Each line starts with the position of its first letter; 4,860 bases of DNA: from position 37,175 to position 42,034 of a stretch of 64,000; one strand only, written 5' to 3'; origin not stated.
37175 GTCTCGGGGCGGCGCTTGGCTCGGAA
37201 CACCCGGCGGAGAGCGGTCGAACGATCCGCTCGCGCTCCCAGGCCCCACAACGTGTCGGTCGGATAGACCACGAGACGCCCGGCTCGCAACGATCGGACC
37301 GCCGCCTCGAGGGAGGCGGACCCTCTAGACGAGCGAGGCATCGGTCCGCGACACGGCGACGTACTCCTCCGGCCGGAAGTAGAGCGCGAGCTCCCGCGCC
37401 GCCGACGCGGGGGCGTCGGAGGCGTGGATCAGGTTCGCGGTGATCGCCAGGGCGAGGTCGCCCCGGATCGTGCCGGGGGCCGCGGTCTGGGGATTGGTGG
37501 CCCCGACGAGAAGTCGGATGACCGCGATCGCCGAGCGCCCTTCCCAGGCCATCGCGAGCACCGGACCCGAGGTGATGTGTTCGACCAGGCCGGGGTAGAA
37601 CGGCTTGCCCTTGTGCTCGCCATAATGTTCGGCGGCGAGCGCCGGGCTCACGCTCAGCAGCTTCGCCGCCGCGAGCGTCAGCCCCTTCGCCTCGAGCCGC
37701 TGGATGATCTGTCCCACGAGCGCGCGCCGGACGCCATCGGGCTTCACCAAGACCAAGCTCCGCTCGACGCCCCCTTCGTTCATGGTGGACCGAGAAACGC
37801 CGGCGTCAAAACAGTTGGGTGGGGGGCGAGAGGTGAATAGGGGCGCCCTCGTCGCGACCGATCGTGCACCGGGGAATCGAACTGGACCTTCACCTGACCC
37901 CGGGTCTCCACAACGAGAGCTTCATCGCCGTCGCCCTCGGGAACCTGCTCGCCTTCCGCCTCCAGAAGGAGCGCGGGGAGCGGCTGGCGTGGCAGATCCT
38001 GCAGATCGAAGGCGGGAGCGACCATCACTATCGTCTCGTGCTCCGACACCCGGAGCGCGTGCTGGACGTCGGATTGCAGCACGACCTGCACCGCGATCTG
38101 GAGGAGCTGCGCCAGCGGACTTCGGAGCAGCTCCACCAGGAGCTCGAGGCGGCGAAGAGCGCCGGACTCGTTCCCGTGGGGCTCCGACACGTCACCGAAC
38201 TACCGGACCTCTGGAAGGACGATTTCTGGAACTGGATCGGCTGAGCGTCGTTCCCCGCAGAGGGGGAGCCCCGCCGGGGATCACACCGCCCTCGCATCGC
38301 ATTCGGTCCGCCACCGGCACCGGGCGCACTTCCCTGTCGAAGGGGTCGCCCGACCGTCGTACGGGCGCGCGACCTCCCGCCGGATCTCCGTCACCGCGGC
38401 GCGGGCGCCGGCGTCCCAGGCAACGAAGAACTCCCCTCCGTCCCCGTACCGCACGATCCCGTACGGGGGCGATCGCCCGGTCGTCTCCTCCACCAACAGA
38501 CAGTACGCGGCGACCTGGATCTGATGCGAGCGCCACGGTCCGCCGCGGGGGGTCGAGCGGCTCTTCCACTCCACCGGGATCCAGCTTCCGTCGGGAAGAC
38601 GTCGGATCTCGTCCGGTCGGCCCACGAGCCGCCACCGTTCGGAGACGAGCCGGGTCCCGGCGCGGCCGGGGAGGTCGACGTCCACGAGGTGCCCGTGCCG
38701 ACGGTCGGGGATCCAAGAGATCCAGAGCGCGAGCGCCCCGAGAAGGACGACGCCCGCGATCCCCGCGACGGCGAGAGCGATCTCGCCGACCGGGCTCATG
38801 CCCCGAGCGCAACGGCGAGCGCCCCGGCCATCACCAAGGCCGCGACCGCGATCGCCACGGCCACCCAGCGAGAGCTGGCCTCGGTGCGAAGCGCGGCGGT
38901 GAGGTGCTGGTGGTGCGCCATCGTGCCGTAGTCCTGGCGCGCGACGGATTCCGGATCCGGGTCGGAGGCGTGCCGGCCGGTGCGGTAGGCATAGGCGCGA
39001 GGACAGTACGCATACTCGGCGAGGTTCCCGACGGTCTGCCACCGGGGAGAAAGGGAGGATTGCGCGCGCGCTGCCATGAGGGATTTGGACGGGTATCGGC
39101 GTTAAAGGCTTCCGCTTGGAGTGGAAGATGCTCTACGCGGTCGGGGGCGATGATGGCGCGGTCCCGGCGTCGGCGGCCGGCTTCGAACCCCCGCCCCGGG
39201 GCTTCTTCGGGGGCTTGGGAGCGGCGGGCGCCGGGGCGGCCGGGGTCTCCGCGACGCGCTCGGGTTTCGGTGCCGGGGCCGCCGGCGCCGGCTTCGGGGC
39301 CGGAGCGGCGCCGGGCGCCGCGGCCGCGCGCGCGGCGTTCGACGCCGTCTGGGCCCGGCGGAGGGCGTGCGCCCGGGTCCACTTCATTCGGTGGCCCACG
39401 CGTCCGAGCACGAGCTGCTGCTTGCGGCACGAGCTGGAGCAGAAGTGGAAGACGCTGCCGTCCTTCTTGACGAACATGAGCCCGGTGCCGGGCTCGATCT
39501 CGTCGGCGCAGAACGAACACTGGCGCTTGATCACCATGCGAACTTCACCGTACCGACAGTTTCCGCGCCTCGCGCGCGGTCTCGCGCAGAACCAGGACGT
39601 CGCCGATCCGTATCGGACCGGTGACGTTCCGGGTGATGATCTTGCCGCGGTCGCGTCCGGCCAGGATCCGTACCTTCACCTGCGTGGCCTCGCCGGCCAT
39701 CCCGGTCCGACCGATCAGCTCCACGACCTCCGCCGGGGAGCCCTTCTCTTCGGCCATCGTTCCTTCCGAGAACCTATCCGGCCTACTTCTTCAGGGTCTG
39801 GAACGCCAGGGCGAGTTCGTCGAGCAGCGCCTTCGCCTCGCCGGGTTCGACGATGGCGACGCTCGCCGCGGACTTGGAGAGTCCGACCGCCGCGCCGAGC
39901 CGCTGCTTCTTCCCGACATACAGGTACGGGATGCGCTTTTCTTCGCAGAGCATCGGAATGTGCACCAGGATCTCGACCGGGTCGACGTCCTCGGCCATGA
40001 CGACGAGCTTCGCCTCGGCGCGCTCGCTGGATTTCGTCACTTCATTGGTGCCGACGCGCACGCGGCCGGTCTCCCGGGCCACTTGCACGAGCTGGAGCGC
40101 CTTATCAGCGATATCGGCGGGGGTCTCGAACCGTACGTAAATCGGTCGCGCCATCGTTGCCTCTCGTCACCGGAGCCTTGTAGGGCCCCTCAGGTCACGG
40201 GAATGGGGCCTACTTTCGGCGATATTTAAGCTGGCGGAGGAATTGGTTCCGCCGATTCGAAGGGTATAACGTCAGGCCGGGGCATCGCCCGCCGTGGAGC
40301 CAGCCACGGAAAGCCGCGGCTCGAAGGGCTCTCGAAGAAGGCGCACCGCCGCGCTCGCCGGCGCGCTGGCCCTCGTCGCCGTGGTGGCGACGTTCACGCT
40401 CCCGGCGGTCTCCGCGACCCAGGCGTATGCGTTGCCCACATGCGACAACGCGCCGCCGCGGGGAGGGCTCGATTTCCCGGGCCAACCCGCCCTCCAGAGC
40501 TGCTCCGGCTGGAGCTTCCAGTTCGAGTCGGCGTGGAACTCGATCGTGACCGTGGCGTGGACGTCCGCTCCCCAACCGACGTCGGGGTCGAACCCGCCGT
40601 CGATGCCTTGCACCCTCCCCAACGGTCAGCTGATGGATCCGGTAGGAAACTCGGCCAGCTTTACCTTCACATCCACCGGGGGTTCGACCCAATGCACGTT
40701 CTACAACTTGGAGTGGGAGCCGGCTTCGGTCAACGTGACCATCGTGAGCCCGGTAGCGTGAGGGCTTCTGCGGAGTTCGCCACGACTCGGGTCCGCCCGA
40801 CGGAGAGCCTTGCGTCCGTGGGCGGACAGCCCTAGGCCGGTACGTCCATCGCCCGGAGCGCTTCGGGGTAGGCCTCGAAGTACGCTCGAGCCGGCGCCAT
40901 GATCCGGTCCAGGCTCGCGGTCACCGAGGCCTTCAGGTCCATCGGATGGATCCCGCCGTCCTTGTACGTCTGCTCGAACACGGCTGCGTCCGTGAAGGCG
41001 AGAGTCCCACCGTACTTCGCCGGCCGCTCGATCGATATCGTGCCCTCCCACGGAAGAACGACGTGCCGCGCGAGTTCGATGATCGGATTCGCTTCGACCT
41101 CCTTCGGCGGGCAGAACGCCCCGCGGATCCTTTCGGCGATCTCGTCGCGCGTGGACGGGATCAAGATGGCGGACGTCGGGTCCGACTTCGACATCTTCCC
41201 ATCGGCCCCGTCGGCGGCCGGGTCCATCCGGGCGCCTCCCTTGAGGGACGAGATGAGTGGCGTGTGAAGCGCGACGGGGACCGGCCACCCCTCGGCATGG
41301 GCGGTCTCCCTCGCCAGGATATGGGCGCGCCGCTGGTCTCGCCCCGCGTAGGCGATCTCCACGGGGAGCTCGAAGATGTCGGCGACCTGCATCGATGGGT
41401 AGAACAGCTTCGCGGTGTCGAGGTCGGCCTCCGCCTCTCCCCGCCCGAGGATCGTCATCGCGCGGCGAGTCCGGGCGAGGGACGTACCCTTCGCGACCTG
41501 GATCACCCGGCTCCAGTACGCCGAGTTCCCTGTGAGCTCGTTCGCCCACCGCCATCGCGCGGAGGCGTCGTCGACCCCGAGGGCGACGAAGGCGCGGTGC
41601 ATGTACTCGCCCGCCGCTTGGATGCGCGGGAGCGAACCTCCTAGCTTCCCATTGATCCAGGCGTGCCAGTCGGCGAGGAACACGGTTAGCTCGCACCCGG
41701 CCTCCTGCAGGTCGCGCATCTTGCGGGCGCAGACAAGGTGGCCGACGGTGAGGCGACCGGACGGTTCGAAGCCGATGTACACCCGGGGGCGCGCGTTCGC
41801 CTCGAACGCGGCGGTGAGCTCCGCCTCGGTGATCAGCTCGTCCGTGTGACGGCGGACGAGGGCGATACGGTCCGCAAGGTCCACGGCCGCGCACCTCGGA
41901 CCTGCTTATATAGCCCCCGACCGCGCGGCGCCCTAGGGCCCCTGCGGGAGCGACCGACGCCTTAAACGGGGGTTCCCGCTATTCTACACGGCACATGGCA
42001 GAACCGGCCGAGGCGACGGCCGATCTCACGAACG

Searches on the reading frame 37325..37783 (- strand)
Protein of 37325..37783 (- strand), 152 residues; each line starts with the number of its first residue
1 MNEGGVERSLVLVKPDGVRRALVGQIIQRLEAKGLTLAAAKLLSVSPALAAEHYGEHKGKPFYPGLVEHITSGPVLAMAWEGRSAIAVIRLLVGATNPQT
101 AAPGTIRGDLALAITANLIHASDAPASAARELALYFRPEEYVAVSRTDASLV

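Call 32: search_protein_families(library=pfam, proteins=[window:37325-37783:-], max_evalue=0.00001)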
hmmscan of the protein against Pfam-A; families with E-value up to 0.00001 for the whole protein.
window:37325-37783:- (152 aa): 1 family
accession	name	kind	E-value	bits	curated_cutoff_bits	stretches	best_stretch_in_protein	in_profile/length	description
PF00334.24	NDK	-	2.3e-51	173.6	27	1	7-140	1-134/135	Nucleoside diphosphate kinase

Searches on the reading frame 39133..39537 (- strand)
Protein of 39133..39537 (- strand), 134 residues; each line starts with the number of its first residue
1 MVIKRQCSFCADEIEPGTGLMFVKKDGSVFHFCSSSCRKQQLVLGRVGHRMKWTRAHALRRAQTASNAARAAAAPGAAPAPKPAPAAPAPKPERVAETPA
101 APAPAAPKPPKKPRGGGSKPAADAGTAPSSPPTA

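Call 65: search_protein_families(library=ncbifam, proteins=[window:39133-39537:-], max_evalue=1e-10)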
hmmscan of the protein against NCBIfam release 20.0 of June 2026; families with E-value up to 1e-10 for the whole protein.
window:39133-39537:- (134 aa): 1 family
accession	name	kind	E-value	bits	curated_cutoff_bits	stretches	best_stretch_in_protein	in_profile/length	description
NF034186.3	PRK14891.1-1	equivalog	6.5e-23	80.4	73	1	5-54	2-51/51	50S ribosomal protein L24e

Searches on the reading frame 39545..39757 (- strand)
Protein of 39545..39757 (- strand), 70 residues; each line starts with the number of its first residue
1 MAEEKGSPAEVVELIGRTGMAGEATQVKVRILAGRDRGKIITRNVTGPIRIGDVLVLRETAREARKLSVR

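Call 65: search_protein_families(library=ncbifam, proteins=[window:39545-39757:-], max_evalue=1e-10)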
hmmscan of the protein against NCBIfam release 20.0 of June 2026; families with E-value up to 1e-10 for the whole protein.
window:39545-39757:- (70 aa): 1 family
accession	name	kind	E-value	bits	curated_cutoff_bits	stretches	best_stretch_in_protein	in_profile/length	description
NF003080.0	PRK04007.1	equivalog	1.6e-34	117.4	95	1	1-70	5-74/74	30S ribosomal protein S28e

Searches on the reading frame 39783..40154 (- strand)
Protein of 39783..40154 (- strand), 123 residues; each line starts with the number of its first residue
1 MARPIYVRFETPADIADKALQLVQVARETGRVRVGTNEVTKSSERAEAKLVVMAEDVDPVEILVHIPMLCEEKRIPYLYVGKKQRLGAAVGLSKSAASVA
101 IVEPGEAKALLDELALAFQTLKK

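Call 32: search_protein_families(library=pfam, proteins=[window:39783-40154:-], max_evalue=0.00001)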
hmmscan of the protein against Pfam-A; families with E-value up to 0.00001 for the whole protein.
window:39783-40154:- (123 aa): 1 family
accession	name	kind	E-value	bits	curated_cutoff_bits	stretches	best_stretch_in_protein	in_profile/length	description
PF01248.31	Ribosomal_L7Ae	-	1.8e-28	98.5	22.1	1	18-110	2-94/95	Ribosomal protein L7Ae/L30e/S12e/Gadd45 family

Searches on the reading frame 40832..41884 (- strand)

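Call 32: search_protein_families(library=pfam, proteins=[window:40832-41884:-], max_evalue=0.00001)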
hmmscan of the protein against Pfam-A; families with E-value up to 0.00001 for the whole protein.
window:40832-41884:- (350 aa): 1 family
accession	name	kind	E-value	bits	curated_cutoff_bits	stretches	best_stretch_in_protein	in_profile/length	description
PF00579.31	tRNA-synt_1b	-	5.5e-36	124.8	21.1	1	30-327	3-289/292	tRNA synthetases class I (W and Y)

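Call 65: search_protein_families(library=ncbifam, proteins=[window:40832-41884:-], max_evalue=1e-10)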
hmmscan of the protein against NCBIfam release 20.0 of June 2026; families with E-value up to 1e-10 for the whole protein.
window:40832-41884:- (350 aa): 3 families
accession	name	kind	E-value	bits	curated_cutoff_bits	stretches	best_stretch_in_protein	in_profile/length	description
NF006330.0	PRK08560.1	equivalog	2.1e-116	388.7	220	1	1-344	1-336/342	tyrosine--tRNA ligase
TIGR00234.1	tyrS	equivalog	9.7e-29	100.7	113.8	1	9-270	10-282/406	tyrosine--tRNA ligase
TIGR00233.1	trpS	equivalog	5.1e-21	75.3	176.75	1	32-257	2-219/328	tryptophan--tRNA ligase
